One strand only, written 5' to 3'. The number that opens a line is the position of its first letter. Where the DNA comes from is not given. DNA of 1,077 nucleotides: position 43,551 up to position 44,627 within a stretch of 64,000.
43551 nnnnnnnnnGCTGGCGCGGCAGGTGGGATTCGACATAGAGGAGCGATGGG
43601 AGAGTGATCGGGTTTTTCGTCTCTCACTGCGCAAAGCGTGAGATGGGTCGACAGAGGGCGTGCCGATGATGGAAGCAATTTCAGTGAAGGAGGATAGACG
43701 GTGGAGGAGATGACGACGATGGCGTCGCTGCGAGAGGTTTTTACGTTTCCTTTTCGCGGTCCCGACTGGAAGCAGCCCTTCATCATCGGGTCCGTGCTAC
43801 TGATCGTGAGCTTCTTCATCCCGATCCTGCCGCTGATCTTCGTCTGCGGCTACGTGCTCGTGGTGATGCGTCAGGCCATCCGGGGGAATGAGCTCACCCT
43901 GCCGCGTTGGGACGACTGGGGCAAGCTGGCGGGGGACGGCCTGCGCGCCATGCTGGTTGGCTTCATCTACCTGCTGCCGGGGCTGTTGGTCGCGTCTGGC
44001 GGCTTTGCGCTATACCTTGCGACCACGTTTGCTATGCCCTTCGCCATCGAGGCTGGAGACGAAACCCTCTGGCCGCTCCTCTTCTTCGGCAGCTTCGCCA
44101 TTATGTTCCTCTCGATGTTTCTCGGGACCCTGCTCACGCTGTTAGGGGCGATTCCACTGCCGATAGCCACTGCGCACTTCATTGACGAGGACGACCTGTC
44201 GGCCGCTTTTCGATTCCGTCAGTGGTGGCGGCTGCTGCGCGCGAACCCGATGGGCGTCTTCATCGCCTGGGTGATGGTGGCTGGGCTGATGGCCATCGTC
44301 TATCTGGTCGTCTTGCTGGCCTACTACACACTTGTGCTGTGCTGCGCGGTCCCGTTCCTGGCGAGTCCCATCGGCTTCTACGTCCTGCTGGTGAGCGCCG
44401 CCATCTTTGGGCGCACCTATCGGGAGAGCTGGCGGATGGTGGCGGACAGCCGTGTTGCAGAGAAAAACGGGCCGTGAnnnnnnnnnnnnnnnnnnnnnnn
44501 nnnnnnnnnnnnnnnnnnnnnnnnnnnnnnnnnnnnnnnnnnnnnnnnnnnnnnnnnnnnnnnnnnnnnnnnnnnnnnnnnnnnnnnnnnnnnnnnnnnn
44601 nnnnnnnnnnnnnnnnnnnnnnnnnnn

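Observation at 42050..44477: Unrelated gene set (C39-like Cys peptidase, DsrE-like, palindromic tandem repeat, small ORF, DUF4013-like membrane protein) wedged between nrdR and nrdJ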

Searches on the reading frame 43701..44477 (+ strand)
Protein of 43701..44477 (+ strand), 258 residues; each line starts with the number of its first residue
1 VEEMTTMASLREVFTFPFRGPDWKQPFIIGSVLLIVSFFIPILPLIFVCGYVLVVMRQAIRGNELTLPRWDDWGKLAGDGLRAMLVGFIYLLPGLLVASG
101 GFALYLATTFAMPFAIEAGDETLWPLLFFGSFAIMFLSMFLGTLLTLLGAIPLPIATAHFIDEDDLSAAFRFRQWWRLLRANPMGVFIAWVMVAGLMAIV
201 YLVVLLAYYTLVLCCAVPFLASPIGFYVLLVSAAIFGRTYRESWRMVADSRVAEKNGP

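Call 3: search_protein_families(library=pfam, proteins=[window:43701-44477:+], max_evalue=1)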
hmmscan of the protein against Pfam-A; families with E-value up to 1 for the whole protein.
window:43701-44477:+ (258 aa): 3 families
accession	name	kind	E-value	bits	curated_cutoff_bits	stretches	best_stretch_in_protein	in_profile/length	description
PF13197.11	DUF4013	-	1.1e-31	110.4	26.9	1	34-206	2-165/168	Protein of unknown function (DUF4013)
PF10875.13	DUF2670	-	0.2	12.2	25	1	174-213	4-42/145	Protein of unknown function (DUF2670)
PF06796.16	NapE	-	0.56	10.3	25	0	32-62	19-50/54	Periplasmic nitrate reductase protein NapE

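Call 32: search_protein_families(library=ncbifam, proteins=[window:43701-44477:+], max_evalue=0.1)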
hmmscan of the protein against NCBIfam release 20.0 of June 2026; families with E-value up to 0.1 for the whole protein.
window:43701-44477:+ (258 aa): 0 families

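Call 62: find_homologous_proteins(query=window:43710-44477:+)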
Query window:43710-44477:+ (255 aa): 160 proteins with E <= 0.001 among 3904 candidates; the best 120 are listed.
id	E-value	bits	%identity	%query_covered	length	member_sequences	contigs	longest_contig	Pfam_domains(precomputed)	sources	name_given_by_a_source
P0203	1.6e-160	550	100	99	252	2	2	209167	PF13197.12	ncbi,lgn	-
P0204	1.9e-126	439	79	98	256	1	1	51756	PF13197.12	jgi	jgi:hypothetical protein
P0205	7.5e-117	407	72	99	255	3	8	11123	PF13197.12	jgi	jgi:hypothetical protein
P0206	3.8e-115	402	76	96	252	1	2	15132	PF13197.12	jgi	jgi:hypothetical protein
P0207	7.2e-114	398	72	97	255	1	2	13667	PF13197.12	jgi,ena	-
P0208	9.0e-114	397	71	97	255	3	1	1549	PF13197.12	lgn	-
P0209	2.5e-113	396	71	97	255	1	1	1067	PF13197.12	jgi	jgi:hypothetical protein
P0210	8.5e-112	391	70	98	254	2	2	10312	PF13197.12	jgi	jgi:hypothetical protein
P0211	2.6e-111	389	68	98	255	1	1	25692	PF13197.12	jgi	-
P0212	1.7e-110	387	70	96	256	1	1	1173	PF13197.12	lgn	-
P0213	9.6e-107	374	70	96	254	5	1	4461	PF13197.12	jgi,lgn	jgi:hypothetical protein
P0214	1.5e-104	367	63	100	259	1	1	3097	PF13197.12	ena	-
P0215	8.8e-104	364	65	98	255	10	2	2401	PF13197.12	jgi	jgi:hypothetical protein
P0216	3.1e-101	356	64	99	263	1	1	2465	PF13197.12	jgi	jgi:hypothetical protein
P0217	1.8e-96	341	65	94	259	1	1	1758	PF13197.12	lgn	-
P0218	2.0e-96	340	70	87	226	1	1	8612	PF13197.12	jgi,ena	-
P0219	1.6e-93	331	60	98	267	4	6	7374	PF13197.12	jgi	jgi:hypothetical protein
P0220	3.2e-92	327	60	99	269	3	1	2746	PF13197.12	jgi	jgi:hypothetical protein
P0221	2.5e-91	324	62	96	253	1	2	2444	PF13197.12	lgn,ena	-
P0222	1.5e-90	321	59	95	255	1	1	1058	PF13197.12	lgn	-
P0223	3.8e-89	317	56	95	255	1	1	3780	PF13197.12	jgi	jgi:hypothetical protein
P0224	1.1e-88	315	58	96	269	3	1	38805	PF13197.12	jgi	jgi:hypothetical protein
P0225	7.1e-85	303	55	97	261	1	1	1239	PF13197.12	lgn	-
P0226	3.3e-84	300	57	93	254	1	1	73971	PF13197.12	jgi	jgi:hypothetical protein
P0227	1.8e-83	298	55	96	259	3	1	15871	PF13197.12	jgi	-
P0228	2.2e-82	294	53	99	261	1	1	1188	PF13197.12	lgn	-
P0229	5.9e-82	293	55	97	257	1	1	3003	PF13197.12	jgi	jgi:hypothetical protein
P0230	1.1e-81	292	54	98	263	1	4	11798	PF13197.12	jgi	jgi:hypothetical protein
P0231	3.5e-81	290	55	98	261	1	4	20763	PF13197.12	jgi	jgi:hypothetical protein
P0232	5.6e-81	290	53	97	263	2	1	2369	PF13197.12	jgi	jgi:hypothetical protein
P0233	6.7e-81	289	54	97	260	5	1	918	PF13197.12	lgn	-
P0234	7.1e-81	289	54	99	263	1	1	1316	PF13197.12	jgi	jgi:hypothetical protein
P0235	8.9e-81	289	53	98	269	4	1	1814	PF13197.12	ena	-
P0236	9.2e-81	289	54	97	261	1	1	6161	PF13197.12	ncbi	-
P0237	1.3e-80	289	56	93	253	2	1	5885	PF13197.12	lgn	-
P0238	1.4e-80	288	57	93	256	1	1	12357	PF13197.12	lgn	-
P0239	1.4e-80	288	56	95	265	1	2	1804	PF13197.12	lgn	-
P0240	2.5e-80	288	53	96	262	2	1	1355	PF13197.12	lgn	-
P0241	2.5e-80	288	56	96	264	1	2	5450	PF13197.12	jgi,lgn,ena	jgi:hypothetical protein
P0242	2.8e-80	287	52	96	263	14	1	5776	PF13197.12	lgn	-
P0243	8.9e-80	286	56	93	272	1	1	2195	PF13197.12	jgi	jgi:hypothetical protein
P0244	1.6e-79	285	53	97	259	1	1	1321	PF13197.12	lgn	-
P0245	2.0e-79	285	53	97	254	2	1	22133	PF13197.12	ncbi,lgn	-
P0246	2.1e-79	285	56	94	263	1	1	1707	PF13197.12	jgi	jgi:hypothetical protein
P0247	2.2e-79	285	54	97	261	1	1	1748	PF13197.12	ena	-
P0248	3.2e-79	284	57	92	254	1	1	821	PF13197.12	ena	-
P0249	4.5e-79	284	54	98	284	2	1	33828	PF13197.12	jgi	jgi:hypothetical protein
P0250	4.6e-79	283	52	99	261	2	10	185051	PF13197.12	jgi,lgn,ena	jgi:hypothetical protein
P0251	4.7e-79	283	55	93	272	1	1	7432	PF13197.12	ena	-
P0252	4.9e-79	283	53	96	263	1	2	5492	PF13197.12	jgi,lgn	-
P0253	5.0e-79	283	53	95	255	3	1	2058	PF13197.12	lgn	-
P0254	5.0e-79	283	54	96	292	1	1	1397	PF13197.12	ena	-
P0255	5.6e-79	283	54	97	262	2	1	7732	PF13197.12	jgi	jgi:hypothetical protein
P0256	9.0e-79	283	55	93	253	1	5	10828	PF13197.12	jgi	jgi:hypothetical protein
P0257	1.4e-78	282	52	97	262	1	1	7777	PF13197.12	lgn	-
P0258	2.5e-78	281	52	100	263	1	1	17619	PF13197.12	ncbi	-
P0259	3.5e-78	281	56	93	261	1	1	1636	PF13197.12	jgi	jgi:hypothetical protein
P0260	3.8e-78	280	50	99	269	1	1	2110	PF13197.12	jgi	jgi:hypothetical protein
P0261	4.1e-78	280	50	98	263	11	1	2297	PF13197.12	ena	-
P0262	4.2e-78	280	55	92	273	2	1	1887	PF13197.12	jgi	-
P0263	4.2e-78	280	54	94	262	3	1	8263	PF13197.12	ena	-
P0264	4.7e-78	280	53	96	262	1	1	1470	PF13197.12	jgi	-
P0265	5.1e-78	280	53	95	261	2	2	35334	PF13197.12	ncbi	-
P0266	9.0e-78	279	51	96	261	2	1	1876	PF13197.12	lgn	-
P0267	1.1e-77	279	53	98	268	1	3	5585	PF13197.12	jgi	jgi:hypothetical protein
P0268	1.7e-77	278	52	94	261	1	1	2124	PF13197.12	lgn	-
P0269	2.3e-77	278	53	95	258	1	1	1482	PF13197.12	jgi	jgi:hypothetical protein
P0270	3.2e-77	277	51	96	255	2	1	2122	PF13197.12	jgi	jgi:hypothetical protein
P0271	5.0e-77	277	54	93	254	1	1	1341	PF13197.12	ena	-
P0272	5.3e-77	277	49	99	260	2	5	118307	PF13197.12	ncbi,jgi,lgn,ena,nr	ncbi:MAG TPA: DUF4013 domain-containing protein [Anaerolineae bacterium]|nr:DUF4013 domain-containin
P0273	6.9e-77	276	51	96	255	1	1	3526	PF13197.12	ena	-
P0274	7.3e-77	276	54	93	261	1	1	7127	PF13197.12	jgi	jgi:hypothetical protein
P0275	8.4e-77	276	52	96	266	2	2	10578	PF13197.12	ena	-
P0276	8.5e-77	276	53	97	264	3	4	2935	PF13197.12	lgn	-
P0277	1.0e-76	276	51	99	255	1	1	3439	PF13197.12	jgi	jgi:hypothetical protein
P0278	2.2e-76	275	53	93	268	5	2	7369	PF13197.12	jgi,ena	jgi:hypothetical protein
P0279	3.4e-76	274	53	92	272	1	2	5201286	PF13197.12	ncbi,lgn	-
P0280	3.7e-76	274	53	98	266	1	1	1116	PF13197.12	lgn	-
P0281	4.1e-76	274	49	99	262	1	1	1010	PF13197.12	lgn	-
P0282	4.6e-76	274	50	97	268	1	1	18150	PF13197.12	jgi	jgi:hypothetical protein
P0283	5.4e-76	273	54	93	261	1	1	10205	PF13197.12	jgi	jgi:hypothetical protein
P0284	7.0e-76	273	51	97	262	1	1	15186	PF13197.12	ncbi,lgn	-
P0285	9.3e-76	273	52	95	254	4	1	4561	PF13197.12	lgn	-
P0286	9.7e-76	273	51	97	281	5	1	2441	PF13197.12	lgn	-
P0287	1.2e-75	272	51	98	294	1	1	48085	PF13197.12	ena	-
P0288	1.7e-75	272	52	96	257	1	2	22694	PF13197.12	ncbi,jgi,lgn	-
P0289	1.7e-75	272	52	96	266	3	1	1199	PF13197.12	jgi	jgi:hypothetical protein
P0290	2.3e-75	271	54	95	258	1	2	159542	PF13197.12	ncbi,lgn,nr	ncbi:MAG: DUF4013 domain-containing protein [Chloroflexi bacterium]|nr:DUF4013 domain-containing pro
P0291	2.7e-75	271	52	94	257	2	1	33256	PF13197.12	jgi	jgi:hypothetical protein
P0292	2.9e-75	271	52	99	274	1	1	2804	PF13197.12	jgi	jgi:hypothetical protein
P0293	3.9e-75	271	53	96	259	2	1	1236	PF13197.12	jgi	jgi:hypothetical protein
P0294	5.4e-75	270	50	96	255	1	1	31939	PF13197.12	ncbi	ncbi:MAG: DUF4013 domain-containing protein [Anaerolineae bacterium]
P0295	5.8e-75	270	53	96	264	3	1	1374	PF13197.12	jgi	jgi:Protein of unknown function (DUF4013)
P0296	5.8e-75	270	54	93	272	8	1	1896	PF13197.12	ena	-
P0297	5.8e-75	270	51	93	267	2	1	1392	PF13197.12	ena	-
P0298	8.9e-75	269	56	90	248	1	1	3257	PF13197.12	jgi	jgi:hypothetical protein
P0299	9.7e-75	269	49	96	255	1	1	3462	PF13197.12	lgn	-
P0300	1.2e-74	269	49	96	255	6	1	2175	PF13197.12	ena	-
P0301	1.3e-74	269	50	94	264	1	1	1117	PF13197.12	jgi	jgi:hypothetical protein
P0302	1.5e-74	269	52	94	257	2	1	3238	PF13197.12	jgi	jgi:hypothetical protein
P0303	1.9e-74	268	51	94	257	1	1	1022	PF13197.12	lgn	-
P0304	4.3e-74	267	53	96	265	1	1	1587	PF13197.12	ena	-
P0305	5.2e-74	267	52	94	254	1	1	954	PF13197.12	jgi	jgi:hypothetical protein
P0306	8.8e-74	266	49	99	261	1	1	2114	PF13197.12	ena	-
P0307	1.0e-73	266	51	95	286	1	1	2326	PF13197.12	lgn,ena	-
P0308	1.1e-73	266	51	96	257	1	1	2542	PF13197.12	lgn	-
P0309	2.0e-73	265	50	98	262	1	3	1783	PF13197.12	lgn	-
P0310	2.0e-73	265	52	94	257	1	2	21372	PF13197.12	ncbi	-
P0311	2.0e-73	265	51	95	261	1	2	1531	PF13197.12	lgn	-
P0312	2.7e-73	265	47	98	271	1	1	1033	PF13197.12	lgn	-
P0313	2.7e-73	265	49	96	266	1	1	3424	PF13197.12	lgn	-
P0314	7.5e-73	263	51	96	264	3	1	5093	PF13197.12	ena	-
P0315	8.2e-73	263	51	94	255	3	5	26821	PF13197.12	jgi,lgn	-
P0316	1.1e-72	263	49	96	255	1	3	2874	PF13197.12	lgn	-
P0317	1.7e-72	262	50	96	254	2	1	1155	PF13197.12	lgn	-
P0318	3.2e-72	261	51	94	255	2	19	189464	PF13197.12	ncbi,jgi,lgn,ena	-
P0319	4.7e-72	260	53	99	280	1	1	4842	PF13197.12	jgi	-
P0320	5.9e-72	260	52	94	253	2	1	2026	PF13197.12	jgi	-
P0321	1.2e-71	259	51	98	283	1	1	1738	PF13197.12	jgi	jgi:hypothetical protein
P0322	1.8e-71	259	52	94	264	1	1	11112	PF13197.12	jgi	jgi:Protein of unknown function (DUF4013)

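Call 63: find_encoding_contigs(protein=P0211, flank=7000, max_places=1)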
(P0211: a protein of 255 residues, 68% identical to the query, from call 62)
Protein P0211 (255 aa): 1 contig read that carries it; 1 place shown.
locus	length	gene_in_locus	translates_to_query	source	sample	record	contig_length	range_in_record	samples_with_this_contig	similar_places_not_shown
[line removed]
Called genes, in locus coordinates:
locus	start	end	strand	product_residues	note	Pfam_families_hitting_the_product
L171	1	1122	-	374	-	?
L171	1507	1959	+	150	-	PF22811:Zn_ribbon_NrdR, PF03477:ATP-cone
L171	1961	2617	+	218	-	PF02811:PHP, PF13263:PHP_C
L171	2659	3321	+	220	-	-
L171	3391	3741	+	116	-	PF02635:DsrE (weak)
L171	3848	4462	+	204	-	PF13489:Methyltransf_23 (weak), PF13649:Methyltransf_25, PF08241:Methyltransf_11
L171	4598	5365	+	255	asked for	PF13197:DUF4013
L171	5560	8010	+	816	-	PF00317:Ribonuc_red_lgN, PF02867:Ribonuc_red_lgC, PF12637:TSCPD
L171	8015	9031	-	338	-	PF13365:Trypsin_2 (faint)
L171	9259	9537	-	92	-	PF25608:NAL1_N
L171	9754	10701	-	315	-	PF00515:TPR_1 (faint), PF07719:TPR_2 (faint), PF13181:TPR_8 (faint), PF13371:TPR_9 (faint), PF14559:TPR_19 (faint), PF13414:TPR_11 (weak), PF13432:TPR_16, PF13431:TPR_17 (faint)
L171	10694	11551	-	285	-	-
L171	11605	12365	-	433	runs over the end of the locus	PF01411:tRNA-synt_2c (weak), PF07973:tRNA_SAD, PF02272:DHHA1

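Call 64: find_encoding_contigs(protein=P0218, flank=7000, max_places=1)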
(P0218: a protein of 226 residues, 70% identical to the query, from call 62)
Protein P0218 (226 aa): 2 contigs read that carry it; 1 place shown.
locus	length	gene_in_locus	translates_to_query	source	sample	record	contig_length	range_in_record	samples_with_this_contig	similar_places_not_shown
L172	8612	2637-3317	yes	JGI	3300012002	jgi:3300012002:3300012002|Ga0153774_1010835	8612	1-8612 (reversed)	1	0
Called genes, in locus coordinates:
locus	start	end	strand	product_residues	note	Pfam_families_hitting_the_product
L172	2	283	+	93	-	?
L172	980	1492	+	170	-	PF23451:Zn_ribbon_PaaD (weak), PF22811:Zn_ribbon_NrdR, PF03477:ATP-cone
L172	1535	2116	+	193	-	-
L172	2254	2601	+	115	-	PF02635:DsrE (weak)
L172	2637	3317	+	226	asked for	PF13197:DUF4013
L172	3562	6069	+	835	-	PF00317:Ribonuc_red_lgN, PF02867:Ribonuc_red_lgC, PF12637:TSCPD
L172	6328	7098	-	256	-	PF00005:ABC_tran, PF02463:SMC_N (weak), PF13304:AAA_21 (faint)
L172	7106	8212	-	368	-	PF02687:FtsX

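Call 65: find_encoding_contigs(protein=P0206, flank=7000, max_places=1)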
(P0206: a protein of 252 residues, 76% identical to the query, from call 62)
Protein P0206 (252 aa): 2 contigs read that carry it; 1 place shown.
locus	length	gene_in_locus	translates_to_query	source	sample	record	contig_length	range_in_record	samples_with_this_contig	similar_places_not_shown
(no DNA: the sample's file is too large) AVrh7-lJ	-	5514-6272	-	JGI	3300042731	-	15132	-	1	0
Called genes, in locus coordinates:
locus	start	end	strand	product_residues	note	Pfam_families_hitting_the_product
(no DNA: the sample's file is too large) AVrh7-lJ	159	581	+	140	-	-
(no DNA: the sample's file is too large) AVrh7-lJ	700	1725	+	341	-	PF23988:DUF7309, PF22007:DUF6930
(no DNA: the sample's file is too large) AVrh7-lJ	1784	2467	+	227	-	-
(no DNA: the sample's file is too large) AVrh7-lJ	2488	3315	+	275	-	PF04248:NTP_transf_9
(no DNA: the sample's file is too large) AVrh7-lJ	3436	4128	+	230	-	PF08713:DNA_alkylation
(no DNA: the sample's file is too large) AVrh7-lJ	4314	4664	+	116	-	-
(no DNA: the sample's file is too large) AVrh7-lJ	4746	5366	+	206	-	PF13489:Methyltransf_23 (weak), PF13847:Methyltransf_31 (weak), PF01209:Ubie_methyltran (faint), PF08241:Methyltransf_11, PF08242:Methyltransf_12 (weak), PF13649:Methyltransf_25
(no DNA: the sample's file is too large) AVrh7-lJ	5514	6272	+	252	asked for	PF13197:DUF4013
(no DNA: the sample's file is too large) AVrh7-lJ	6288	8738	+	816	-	PF00317:Ribonuc_red_lgN, PF02867:Ribonuc_red_lgC, PF12637:TSCPD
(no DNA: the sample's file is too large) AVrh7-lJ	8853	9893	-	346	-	-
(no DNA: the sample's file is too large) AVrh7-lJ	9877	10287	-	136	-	PF25608:NAL1_N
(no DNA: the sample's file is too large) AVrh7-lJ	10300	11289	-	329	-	PF13428:TPR_14 (faint), PF23914:TPR_CcmH_CycH (faint), PF13371:TPR_9 (faint), PF00515:TPR_1 (faint), PF13414:TPR_11 (weak), PF13432:TPR_16, PF14559:TPR_19 (weak), PF13432:TPR_16 (weak), +3 more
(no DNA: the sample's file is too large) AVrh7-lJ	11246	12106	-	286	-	-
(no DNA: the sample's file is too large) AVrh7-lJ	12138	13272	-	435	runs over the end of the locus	PF01411:tRNA-synt_2c (weak), PF07973:tRNA_SAD, PF02272:DHHA1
